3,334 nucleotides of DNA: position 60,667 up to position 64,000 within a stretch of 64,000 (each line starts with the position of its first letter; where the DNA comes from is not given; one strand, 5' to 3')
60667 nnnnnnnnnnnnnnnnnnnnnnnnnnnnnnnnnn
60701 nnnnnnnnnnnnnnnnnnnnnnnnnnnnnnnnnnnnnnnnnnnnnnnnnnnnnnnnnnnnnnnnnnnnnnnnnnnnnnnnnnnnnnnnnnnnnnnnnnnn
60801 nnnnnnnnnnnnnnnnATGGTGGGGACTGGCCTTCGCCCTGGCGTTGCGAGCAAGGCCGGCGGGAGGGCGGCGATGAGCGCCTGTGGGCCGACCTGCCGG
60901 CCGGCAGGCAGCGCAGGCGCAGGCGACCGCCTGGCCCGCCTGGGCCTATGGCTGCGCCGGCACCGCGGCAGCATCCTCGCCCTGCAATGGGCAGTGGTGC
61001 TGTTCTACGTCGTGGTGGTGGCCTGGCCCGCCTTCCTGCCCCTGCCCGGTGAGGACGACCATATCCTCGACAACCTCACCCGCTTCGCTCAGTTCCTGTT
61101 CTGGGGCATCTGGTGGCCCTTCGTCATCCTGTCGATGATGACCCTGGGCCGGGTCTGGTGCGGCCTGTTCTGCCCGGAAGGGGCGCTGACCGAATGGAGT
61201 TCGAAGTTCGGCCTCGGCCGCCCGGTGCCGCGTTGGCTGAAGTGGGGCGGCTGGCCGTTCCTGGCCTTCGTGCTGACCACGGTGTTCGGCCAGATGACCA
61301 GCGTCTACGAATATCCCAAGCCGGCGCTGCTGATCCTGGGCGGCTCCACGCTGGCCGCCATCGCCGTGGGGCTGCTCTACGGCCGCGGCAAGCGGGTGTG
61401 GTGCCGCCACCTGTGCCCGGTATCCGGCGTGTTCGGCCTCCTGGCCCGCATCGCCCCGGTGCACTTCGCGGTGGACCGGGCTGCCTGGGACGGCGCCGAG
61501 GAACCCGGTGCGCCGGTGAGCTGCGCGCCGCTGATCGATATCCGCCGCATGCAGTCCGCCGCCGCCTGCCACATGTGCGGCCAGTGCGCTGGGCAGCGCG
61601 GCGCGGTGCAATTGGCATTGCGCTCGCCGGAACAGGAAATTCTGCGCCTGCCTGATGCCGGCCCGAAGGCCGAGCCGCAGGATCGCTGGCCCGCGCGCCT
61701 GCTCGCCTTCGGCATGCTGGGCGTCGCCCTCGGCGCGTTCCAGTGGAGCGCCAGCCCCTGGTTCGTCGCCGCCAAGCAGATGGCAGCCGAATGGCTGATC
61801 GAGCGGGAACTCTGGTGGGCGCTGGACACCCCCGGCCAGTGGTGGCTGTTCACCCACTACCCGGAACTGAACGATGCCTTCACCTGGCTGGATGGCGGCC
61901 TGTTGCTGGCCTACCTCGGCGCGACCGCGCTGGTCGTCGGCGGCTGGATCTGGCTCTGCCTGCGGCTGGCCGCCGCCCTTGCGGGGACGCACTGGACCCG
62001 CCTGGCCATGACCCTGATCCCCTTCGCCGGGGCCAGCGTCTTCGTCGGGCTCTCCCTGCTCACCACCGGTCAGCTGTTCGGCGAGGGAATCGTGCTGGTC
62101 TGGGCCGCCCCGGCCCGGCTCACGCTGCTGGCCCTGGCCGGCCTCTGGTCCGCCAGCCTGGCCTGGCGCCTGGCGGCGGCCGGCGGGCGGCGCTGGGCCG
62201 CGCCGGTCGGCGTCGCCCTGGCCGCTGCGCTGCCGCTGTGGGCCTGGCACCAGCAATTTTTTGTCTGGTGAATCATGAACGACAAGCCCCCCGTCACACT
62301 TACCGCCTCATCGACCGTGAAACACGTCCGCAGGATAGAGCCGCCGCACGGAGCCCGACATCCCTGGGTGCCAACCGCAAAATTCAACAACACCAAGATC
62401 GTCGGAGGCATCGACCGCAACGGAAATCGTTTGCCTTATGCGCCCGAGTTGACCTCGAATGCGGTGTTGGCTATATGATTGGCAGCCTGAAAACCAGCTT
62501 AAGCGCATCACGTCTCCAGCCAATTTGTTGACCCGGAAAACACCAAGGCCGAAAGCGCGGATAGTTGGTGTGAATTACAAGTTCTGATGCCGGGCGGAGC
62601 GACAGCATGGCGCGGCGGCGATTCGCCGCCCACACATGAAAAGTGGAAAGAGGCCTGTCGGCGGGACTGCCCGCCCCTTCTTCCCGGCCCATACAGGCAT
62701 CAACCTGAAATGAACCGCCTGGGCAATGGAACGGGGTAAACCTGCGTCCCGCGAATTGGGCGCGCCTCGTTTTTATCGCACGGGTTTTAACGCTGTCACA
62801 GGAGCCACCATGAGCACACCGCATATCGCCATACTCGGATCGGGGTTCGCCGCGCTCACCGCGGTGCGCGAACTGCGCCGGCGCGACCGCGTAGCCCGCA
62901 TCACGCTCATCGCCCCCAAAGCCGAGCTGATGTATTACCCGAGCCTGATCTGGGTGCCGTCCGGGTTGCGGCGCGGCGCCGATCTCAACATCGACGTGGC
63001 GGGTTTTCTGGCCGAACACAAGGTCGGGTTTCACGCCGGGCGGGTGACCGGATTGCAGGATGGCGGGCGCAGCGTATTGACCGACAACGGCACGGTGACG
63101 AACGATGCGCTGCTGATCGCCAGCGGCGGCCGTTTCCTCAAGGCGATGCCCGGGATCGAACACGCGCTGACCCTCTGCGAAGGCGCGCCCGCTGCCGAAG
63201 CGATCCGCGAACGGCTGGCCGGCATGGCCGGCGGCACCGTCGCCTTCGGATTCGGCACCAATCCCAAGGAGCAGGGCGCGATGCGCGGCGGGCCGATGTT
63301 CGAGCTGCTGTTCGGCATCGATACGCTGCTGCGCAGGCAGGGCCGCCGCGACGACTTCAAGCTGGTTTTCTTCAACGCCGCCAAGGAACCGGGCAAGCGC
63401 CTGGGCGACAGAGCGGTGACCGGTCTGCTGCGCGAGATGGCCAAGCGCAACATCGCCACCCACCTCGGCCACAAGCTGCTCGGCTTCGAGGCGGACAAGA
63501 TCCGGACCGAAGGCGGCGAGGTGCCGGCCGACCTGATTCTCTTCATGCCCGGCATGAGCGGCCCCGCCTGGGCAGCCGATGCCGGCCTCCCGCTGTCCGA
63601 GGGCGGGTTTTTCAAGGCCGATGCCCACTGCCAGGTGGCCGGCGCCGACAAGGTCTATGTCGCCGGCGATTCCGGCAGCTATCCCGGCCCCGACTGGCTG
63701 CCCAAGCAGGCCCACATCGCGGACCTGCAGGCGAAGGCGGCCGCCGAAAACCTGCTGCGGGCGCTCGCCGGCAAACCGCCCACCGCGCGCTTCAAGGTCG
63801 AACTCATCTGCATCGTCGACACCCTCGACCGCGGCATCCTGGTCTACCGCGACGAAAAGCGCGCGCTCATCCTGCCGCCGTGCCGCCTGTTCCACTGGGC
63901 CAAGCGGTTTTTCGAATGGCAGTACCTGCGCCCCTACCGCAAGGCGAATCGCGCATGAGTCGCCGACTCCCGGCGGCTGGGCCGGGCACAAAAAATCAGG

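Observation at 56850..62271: FtrABCD-like iron uptake system with an extra outer-membrane porin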

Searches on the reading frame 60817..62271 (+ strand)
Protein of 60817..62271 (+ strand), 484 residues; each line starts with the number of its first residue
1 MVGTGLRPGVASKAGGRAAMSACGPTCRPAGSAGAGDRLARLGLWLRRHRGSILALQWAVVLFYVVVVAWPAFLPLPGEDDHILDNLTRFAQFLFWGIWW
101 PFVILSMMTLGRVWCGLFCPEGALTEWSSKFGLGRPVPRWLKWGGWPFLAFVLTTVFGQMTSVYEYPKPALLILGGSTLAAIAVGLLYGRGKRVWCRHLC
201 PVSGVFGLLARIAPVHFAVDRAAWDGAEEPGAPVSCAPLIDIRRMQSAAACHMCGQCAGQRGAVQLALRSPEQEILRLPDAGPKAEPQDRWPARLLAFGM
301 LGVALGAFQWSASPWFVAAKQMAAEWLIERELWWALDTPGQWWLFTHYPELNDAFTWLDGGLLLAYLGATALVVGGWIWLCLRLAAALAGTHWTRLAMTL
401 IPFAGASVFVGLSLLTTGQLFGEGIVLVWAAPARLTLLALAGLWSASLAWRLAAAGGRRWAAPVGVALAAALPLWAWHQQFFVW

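Call 3: search_protein_families(library=pfam, proteins=[window:60817-62271:+], max_evalue=0.01)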
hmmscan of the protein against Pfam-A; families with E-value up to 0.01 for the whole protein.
window:60817-62271:+ (484 aa): 1 family
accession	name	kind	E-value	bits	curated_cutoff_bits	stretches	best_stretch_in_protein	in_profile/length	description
PF12801.12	Fer4_5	-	4.2e-12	46.3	22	2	94-132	3-41/48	4Fe-4S binding domain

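Call 5: search_protein_families(library=ncbifam, proteins=[window:60817-62271:+], max_evalue=0.01)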
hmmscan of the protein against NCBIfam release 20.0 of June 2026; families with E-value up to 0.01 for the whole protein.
window:60817-62271:+ (484 aa): 2 families
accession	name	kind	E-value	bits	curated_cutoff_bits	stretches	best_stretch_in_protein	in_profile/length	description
NF007013.0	PRK09477.1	equivalog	5e-06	25.8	234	1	191-225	192-227/286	quinol dehydrogenase ferredoxin subunit NapH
TIGR02163.1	napH_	subfamily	0.0001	22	213.05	1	105-220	72-198/255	NapH/MauN family ferredoxin-type protein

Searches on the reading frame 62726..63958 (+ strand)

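Call 3: search_protein_families(library=pfam, proteins=[window:62726-63958:+], max_evalue=0.01)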
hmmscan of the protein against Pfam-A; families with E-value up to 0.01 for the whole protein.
window:62726-63958:+ (410 aa): 2 families
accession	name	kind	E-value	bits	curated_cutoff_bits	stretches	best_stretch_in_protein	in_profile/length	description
PF07992.20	Pyr_redox_2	-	4e-16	59.7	26.1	1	33-323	2-278/291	Pyridine nucleotide-disulphide oxidoreductase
PF01266.30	DAO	-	0.0033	17.4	27.9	0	75-138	138-209/353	FAD dependent oxidoreductase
